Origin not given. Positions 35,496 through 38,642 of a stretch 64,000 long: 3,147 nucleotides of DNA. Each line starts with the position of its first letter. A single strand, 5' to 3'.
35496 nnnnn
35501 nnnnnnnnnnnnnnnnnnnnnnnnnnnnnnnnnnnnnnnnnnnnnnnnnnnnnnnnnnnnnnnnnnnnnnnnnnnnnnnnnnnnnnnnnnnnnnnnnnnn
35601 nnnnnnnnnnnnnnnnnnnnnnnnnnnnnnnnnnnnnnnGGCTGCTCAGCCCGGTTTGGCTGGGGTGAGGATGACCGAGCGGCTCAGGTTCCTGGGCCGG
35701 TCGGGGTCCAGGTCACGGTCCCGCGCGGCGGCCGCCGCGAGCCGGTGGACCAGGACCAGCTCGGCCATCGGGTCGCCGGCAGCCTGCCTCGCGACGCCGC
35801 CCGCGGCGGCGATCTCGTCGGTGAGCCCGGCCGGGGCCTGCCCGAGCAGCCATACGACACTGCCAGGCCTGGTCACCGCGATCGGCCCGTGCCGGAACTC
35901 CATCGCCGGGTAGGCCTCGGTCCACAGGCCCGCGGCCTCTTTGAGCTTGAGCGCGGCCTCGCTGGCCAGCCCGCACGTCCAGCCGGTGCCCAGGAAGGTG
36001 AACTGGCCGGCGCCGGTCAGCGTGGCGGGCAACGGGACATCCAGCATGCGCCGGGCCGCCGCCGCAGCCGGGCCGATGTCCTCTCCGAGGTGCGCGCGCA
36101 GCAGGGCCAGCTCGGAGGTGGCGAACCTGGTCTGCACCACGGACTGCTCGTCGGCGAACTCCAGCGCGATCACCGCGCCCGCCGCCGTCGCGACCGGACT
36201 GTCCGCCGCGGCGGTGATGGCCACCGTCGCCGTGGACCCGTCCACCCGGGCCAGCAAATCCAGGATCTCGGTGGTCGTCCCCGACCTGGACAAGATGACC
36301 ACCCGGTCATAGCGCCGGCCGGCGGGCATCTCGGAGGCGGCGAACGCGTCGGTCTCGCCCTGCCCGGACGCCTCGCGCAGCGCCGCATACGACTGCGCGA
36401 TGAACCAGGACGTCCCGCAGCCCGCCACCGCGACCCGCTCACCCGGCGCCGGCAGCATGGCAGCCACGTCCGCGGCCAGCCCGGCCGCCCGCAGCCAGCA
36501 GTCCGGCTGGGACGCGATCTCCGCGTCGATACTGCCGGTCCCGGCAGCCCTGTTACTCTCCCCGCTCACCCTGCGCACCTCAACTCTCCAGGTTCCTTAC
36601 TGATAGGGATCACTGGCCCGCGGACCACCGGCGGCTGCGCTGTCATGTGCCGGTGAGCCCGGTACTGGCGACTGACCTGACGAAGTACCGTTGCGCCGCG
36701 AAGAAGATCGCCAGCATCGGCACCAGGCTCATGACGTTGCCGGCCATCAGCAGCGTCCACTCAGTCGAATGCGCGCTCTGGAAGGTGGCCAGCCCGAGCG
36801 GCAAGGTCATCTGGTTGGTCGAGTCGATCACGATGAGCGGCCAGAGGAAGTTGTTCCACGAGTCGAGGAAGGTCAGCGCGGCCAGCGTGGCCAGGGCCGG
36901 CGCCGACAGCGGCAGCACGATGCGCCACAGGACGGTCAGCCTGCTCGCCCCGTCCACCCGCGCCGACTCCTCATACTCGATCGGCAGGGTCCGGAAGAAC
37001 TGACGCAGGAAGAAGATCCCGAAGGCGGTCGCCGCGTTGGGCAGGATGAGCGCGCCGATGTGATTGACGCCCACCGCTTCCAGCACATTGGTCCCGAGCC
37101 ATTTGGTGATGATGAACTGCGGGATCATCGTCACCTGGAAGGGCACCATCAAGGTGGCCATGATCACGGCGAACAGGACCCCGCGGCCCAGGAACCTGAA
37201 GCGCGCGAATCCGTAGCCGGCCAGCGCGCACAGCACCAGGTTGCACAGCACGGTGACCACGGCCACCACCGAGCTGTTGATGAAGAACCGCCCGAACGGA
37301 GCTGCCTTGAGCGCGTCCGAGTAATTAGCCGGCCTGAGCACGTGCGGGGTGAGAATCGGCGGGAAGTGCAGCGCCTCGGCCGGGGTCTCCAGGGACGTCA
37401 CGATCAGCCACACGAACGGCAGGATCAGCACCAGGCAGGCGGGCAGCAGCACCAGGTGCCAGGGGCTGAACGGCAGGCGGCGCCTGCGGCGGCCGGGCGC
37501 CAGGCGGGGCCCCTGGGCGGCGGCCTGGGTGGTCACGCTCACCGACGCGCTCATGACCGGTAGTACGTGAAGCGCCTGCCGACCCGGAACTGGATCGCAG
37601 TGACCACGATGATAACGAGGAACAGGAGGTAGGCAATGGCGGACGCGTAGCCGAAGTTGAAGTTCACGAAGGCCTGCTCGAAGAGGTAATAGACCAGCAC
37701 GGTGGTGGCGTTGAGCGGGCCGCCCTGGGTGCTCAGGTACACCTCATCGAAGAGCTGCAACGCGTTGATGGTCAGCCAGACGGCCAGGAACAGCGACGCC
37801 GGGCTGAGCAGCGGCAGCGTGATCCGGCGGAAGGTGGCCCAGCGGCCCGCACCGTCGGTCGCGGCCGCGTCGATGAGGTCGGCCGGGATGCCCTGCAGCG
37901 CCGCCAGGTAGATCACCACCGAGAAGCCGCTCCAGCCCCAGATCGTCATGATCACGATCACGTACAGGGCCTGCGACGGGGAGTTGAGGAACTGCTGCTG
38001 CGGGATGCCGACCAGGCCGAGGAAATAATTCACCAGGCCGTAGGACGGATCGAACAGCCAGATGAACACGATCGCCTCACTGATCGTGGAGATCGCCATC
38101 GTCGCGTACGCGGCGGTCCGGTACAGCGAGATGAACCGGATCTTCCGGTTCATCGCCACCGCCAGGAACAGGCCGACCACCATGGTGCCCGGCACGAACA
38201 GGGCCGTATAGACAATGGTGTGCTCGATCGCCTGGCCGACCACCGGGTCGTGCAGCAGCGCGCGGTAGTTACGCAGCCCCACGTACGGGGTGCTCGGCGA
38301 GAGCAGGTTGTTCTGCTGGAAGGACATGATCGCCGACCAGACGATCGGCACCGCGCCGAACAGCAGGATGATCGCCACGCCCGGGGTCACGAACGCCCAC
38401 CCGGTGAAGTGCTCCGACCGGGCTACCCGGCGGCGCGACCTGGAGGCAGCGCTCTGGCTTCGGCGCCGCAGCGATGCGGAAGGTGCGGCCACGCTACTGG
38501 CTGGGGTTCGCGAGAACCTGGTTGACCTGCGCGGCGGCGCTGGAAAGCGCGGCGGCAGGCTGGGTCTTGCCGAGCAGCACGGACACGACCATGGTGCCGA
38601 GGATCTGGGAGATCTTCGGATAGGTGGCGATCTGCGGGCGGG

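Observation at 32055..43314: Candidate complete system for depolymerising, importing and catabolising poly-alpha-1,4-galactosamine / galactosaminogalactan-type polymers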

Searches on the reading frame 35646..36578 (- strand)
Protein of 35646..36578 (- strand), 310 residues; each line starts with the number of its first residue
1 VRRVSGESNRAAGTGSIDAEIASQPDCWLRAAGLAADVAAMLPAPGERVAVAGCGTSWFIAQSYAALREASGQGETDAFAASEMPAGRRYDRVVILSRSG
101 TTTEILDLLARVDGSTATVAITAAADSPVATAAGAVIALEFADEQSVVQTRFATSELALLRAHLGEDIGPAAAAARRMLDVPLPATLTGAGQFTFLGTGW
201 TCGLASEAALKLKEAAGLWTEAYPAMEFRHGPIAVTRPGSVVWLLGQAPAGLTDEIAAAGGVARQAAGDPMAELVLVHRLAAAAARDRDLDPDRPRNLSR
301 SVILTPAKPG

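Call 3: search_protein_families(library=pfam, proteins=[window:35646-36578:-], max_evalue=0.01)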
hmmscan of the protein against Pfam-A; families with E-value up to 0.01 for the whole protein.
window:35646-36578:- (310 aa): 1 family
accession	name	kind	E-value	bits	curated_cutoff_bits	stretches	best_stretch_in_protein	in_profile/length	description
PF01380.27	SIS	-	6.9e-14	52.2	25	2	47-157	6-122/131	SIS domain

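Call 4: search_protein_families(library=ncbifam, proteins=[window:35646-36578:-], max_evalue=0.001)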
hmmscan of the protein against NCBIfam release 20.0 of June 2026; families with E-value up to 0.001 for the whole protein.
window:35646-36578:- (310 aa): 9 families
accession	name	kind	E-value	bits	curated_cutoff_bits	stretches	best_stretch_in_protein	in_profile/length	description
NF001484.0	PRK00331.1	subfamily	1.7e-21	76.3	381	2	189-244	457-512/601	isomerizing glutamine--fructose-6-phosphate transaminase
NF041128.1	glucosaP_deam_GlmD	equivalog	7.9e-21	74.6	580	1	20-249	6-246/323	glucosamine-6-phosphate deaminase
TIGR01135.1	glmS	equivalog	1e-20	73.8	418.05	2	187-244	460-517/607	glutamine--fructose-6-phosphate transaminase (isomerizing)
NF046059.1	NagB_SO3506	equivalog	3.1e-11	43.2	430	1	93-236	90-246/330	glucosamine-6-phosphate deaminase NagB-II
NF041755.1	RuMP_HxlAB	equivalog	8.1e-06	25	500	1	46-164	246-369/391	bifunctional 3-hexulose-6-phosphate synthase/6-phospho-3-hexuloisomerase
TIGR02815.1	agaS_fam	subfamily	9.7e-06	24.8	529.2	0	192-242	216-268/372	putative sugar isomerase, AgaS family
TIGR03127.2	RuMP_HxlB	equivalog_domain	4e-05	23.6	160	1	46-146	30-130/178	6-phospho-3-hexuloisomerase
TIGR00393.1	kpsF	subfamily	0.00026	20.7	203.7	1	48-160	2-119/268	KpsF/GutQ family sugar-phosphate isomerase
NF008581.0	PRK11543.1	equivalog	0.00036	19.7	481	0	48-145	44-146/321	arabinose-5-phosphate isomerase GutQ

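Call 8: search_solved_structures(query=window:35646-36578:-, max_evalue=0.01, show_alignments=2)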
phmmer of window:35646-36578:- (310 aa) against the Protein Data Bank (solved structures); distinct sequences matched with E-value up to 0.01: 24.
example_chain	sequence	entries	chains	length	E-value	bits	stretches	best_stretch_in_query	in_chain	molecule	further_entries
2cb0_A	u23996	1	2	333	7.4e-15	58.5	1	47-247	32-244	GLUCOSAMINE-FRUCTOSE-6-PHOSPHATE AMINOTRANSFERASE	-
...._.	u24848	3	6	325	2e-14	57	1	20-249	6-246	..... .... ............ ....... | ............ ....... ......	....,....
3fj1_A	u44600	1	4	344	5.9e-13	52.3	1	78-278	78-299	putative phosphosugar isomerase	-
1j5x_A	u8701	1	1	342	6.2e-10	42.3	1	48-245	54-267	GLUCOSAMINE-6-PHOSPHATE DEAMINASE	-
7kqa_A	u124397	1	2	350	2.4e-09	40.4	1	85-248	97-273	Iron dicitrate transport regulator FecR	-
4s1w_A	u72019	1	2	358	4.6e-08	36.2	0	194-245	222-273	Glutamine--fructose-6-phosphate aminotransferase [isomerizing]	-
8eol_A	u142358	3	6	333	6e-08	35.8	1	92-237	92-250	GLUCOSAMINE-6-PHOSPHATE DEAMINASE | Glutamine-fructose-6-phosphate transaminase (Isomerizing)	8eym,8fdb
3hba_A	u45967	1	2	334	6.1e-08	35.8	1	92-237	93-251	Putative phosphosugar isomerase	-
1moq_A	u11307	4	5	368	1.3e-07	34.8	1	193-237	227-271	GLUCOSAMINE 6-PHOSPHATE SYNTHASE | Glutamine--fructose-6-phosphate aminotransferase [isomerizing]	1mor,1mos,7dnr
1jxa_A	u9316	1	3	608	8.5e-07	32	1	193-237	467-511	glucosamine 6-phosphate synthase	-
4amv_A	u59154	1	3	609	8.5e-07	32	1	193-237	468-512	GLUCOSAMINE--FRUCTOSE-6-PHOSPHATE AMINOTRANSFERASE [ISOMER IZING]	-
2j6h_A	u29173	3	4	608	8.8e-07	32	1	193-237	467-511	GLUCOSAMINE-FRUCTOSE-6-PHOSPHATE AMINOTRANSFERASE | GLUCOSAMINE--FRUCTOSE-6-PHOSPHATE AMINOTRANSFERASE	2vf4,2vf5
3ooj_A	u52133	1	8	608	8.8e-07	32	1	193-237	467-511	Glucosamine/fructose-6-phosphate aminotransferase, isomerizing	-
3tbf_A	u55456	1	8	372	4.5e-06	29.7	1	193-237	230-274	Glucosamine--fructose-6-phosphate aminotransferase [isomerizing]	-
2poc_A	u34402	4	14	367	0.00021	24.2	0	188-236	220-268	isomerase domain of glutamine-fructose-6-phosphate transaminase (isomerizing)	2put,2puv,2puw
3i0z_A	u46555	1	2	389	0.00037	23.4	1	166-276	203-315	putative tagatose-6-phosphate ketose/aldose isomerase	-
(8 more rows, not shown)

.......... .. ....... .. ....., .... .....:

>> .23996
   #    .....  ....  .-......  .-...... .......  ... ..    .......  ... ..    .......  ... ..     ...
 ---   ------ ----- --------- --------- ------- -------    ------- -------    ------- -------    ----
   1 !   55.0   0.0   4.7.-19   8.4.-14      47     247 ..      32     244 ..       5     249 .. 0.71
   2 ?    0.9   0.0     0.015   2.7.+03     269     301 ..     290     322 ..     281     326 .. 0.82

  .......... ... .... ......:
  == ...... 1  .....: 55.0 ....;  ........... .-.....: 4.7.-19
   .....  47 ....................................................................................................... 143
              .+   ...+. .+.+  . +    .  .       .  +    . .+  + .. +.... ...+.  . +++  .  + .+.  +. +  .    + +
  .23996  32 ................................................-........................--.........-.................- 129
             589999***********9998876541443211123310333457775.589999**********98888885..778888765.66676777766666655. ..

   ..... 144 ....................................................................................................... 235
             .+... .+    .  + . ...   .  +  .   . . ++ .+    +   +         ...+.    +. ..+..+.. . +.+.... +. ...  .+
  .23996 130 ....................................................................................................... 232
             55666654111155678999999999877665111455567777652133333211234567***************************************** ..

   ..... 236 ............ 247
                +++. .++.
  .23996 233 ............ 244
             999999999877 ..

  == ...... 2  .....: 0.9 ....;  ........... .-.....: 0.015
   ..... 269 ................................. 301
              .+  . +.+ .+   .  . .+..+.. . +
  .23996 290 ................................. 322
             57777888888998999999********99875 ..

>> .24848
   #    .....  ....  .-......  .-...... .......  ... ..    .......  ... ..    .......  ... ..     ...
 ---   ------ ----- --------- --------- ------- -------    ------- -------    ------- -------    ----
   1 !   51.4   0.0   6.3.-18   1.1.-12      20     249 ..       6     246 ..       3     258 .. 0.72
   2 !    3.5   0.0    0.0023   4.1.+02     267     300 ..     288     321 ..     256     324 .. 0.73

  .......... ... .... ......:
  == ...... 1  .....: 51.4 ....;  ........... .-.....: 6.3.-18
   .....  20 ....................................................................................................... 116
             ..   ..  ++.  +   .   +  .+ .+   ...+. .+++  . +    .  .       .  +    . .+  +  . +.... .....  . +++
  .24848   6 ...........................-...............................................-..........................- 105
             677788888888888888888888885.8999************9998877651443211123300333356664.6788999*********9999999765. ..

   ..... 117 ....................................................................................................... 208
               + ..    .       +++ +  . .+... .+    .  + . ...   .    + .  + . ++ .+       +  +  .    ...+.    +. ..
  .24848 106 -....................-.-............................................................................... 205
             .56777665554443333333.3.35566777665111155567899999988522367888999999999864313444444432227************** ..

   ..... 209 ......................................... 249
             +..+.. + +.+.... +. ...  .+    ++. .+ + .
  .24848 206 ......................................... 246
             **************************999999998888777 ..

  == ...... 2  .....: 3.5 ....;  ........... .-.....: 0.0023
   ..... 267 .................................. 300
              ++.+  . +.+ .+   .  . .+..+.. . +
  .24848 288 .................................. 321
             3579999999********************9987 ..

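Call 64: search_solved_structures(query=A2, max_evalue=0.001, show_alignments=0)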
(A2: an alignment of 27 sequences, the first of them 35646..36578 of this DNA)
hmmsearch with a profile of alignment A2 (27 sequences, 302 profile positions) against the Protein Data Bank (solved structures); distinct sequences matched with E-value up to 0.001: 33.
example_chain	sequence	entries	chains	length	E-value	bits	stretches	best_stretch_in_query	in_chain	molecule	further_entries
2cb0_A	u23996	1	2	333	1.5e-32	116.3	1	12-256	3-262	GLUCOSAMINE-FRUCTOSE-6-PHOSPHATE AMINOTRANSFERASE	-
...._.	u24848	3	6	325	1.5e-30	109.6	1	14-293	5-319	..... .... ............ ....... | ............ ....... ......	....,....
1j5x_A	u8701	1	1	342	9.2e-28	100.5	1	42-299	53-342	GLUCOSAMINE-6-PHOSPHATE DEAMINASE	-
7kqa_A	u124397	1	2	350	2.1e-23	86.2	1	87-295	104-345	Iron dicitrate transport regulator FecR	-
1moq_A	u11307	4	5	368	1e-21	80.6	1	34-298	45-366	GLUCOSAMINE 6-PHOSPHATE SYNTHASE | Glutamine--fructose-6-phosphate aminotransferase [isomerizing]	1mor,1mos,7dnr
1jxa_A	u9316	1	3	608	8e-21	77.7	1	34-298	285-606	glucosamine 6-phosphate synthase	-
4amv_A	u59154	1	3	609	8.1e-21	77.7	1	34-298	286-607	GLUCOSAMINE--FRUCTOSE-6-PHOSPHATE AMINOTRANSFERASE [ISOMER IZING]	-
2j6h_A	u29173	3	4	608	8.5e-21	77.6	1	34-298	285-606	GLUCOSAMINE-FRUCTOSE-6-PHOSPHATE AMINOTRANSFERASE | GLUCOSAMINE--FRUCTOSE-6-PHOSPHATE AMINOTRANSFERASE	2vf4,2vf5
3ooj_A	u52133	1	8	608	8.5e-21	77.6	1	34-298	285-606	Glucosamine/fructose-6-phosphate aminotransferase, isomerizing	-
8eol_A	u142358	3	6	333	2.5e-20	76.1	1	87-295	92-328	GLUCOSAMINE-6-PHOSPHATE DEAMINASE | Glutamine-fructose-6-phosphate transaminase (Isomerizing)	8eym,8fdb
3hba_A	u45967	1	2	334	2.6e-20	76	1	87-295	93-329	Putative phosphosugar isomerase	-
3fj1_A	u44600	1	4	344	3.9e-20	75.4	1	88-295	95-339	putative phosphosugar isomerase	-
3tbf_A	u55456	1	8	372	7.3e-20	74.6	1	31-248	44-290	Glucosamine--fructose-6-phosphate aminotransferase [isomerizing]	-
4s1w_A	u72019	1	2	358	4.4e-19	72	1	10-298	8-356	Glutamine--fructose-6-phosphate aminotransferase [isomerizing]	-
2poc_A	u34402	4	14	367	7e-17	64.8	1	41-253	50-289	isomerase domain of glutamine-fructose-6-phosphate transaminase (isomerizing)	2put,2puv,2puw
3i0z_A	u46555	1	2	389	4.5e-13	52.3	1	9-247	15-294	putative tagatose-6-phosphate ketose/aldose isomerase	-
3odp_A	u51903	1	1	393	5e-13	52.1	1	7-243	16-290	putative tagatose-6-phosphate ketose/aldose isomerase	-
3c3j_A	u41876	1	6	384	6e-10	42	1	186-243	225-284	Putative tagatose-6-phosphate ketose/aldose isomerase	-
3eua_A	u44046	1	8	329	3.9e-06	29.5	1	43-234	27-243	PUTATIVE FRUCTOSE-AMINOACID-6-PHOSPHATE DEGLYCASE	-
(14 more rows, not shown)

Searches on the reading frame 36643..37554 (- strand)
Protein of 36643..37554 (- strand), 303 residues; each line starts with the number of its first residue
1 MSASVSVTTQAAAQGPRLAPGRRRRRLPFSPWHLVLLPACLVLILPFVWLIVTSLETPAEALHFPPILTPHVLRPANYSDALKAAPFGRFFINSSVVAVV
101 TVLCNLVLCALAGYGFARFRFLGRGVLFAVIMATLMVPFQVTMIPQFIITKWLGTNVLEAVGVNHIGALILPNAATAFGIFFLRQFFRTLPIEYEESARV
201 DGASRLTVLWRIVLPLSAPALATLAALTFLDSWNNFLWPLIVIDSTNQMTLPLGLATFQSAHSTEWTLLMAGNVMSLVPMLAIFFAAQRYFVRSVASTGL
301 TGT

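Call 3: search_protein_families(library=pfam, proteins=[window:36643-37554:-], max_evalue=0.01)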
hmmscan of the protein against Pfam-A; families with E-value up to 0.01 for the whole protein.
window:36643-37554:- (303 aa): 1 family
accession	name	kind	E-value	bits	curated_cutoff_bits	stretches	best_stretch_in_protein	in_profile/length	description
PF00528.27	BPD_transp_1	-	7.7e-18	65.3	26.4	1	111-295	3-182/184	Binding-protein-dependent transport system inner membrane component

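Call 4: search_protein_families(library=ncbifam, proteins=[window:36643-37554:-], max_evalue=0.001)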
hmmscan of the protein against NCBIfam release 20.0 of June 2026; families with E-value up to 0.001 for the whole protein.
window:36643-37554:- (303 aa): 14 families
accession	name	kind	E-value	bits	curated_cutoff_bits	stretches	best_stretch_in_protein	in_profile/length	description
NF008210.0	PRK10973.1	equivalog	4.4e-38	131.6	297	1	81-296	67-277/281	sn-glycerol-3-phosphate ABC transporter permease UgpE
NF040932.1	ABC_arch_GlcU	equivalog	2e-30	106.4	340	1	34-301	7-270/272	glucose ABC transporter permease GlcU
NF008231.0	PRK10998.1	equivalog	6.4e-26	91.6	261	1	86-300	80-294/296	maltose ABC transporter permease MalG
TIGR02141.1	modB_ABC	equivalog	1.3e-09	38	182.6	1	96-285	5-204/208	molybdate ABC transporter permease subunit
NF040839.1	tungstate_WtpB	equivalog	5e-08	32.9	340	1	91-230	46-191/251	tungstate ABC transporter permease WtpB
TIGR01581.1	Mo_ABC_porter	hypoth_equivalog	5.2e-08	32.7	210.3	1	91-278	23-217/225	ABC transporter permease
NF040931.1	ABC_arch_GlcT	equivalog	6.5e-08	32.5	360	1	180-253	159-233/278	glucose ABC transporter permease GlcT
NF011624.0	PRK15050.1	equivalog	2.4e-07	30.2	247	1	23-292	16-287/297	2-aminoethylphosphonate ABC transporter permease subunit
NF007047.0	PRK09500.1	equivalog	1.5e-06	28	326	1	43-235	18-199/257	spermidine/putrescine ABC transporter permease PotC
NF006939.0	PRK09421.1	equivalog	2.4e-06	27.1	262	1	94-260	15-191/230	molybdate ABC transporter permease subunit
NF008208.0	PRK10971.1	equivalog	2.8e-06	27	415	1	96-236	65-212/277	sulfate/thiosulfate ABC transporter permease CysT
TIGR02139.1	permease_CysT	equivalog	5.1e-06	26.3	246.1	1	94-236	55-204/265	sulfate ABC transporter permease subunit CysT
TIGR00969.1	3a0106s02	subfamily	9.5e-05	22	240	0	31-281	19-261/272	sulfate ABC transporter permease subunit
NF043073.1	MMSYN1_0195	equivalog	0.0001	20.7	1250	0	200-237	163-200/1021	spermidine/putrescine ABC transporter permease/substrate-binding protein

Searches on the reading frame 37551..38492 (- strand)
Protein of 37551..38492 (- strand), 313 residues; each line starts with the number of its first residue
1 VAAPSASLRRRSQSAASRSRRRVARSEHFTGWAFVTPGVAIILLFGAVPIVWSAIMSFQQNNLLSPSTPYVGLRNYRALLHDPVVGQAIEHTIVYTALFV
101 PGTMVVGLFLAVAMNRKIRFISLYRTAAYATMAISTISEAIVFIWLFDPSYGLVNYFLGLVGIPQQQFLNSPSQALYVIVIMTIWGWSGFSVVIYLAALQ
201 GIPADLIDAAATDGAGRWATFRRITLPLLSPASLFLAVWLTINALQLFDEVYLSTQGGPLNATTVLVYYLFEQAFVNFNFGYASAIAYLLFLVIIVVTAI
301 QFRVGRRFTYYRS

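Call 3: search_protein_families(library=pfam, proteins=[window:37551-38492:-], max_evalue=0.01)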
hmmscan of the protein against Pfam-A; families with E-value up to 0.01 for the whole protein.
window:37551-38492:- (313 aa): 1 family
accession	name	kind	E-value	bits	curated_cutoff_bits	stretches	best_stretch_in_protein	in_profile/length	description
PF00528.27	BPD_transp_1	-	2.7e-18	66.8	26.4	1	105-308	3-182/184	Binding-protein-dependent transport system inner membrane component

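Call 4: search_protein_families(library=ncbifam, proteins=[window:37551-38492:-], max_evalue=0.001)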
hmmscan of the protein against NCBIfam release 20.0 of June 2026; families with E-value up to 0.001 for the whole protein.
window:37551-38492:- (313 aa): 13 families
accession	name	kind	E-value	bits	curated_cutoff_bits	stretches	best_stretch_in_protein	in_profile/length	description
NF007852.0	PRK10561.1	equivalog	1.1e-42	146.9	335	1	21-307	5-290/295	sn-glycerol-3-phosphate ABC transporter permease UgpA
NF040931.1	ABC_arch_GlcT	equivalog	1.9e-34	119.6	360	1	49-297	15-263/278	glucose ABC transporter permease GlcT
NF008232.0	PRK10999.1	equivalog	8.4e-22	77.6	392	1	58-306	252-516/520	maltose ABC transporter permease MalF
TIGR02140.1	permease_CysW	equivalog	2.4e-08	33.8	329.1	1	72-301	32-252/261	sulfate ABC transporter permease subunit CysW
NF011624.0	PRK15050.1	equivalog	7.3e-08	31.9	247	1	14-293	7-274/297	2-aminoethylphosphonate ABC transporter permease subunit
TIGR03262.1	PhnU2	equivalog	7.5e-07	28.2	593.25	1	42-307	14-259/546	putative 2-aminoethylphosphonate ABC transporter permease subunit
NF007047.0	PRK09500.1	equivalog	5.4e-06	26.2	326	1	40-299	12-249/257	spermidine/putrescine ABC transporter permease PotC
TIGR00969.1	3a0106s02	subfamily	1.1e-05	25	240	1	71-300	45-265/272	sulfate ABC transporter permease subunit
NF008620.0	PRK11602.1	equivalog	2.1e-05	23.9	442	1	20-305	8-277/291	sulfate/thiosulfate ABC transporter permease CysW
NF007044.0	PRK09497.1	equivalog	0.00017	21.1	348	1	39-307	16-277/285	spermidine/putrescine ABC transporter permease PotB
NF008208.0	PRK10971.1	equivalog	0.00018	21.1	415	1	188-308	152-274/277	sulfate/thiosulfate ABC transporter permease CysT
TIGR02141.1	modB_ABC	equivalog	0.00024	20.8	182.6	1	194-299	98-201/208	molybdate ABC transporter permease subunit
NF006939.0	PRK09421.1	equivalog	0.00059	19.3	262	0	198-235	115-152/230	molybdate ABC transporter permease subunit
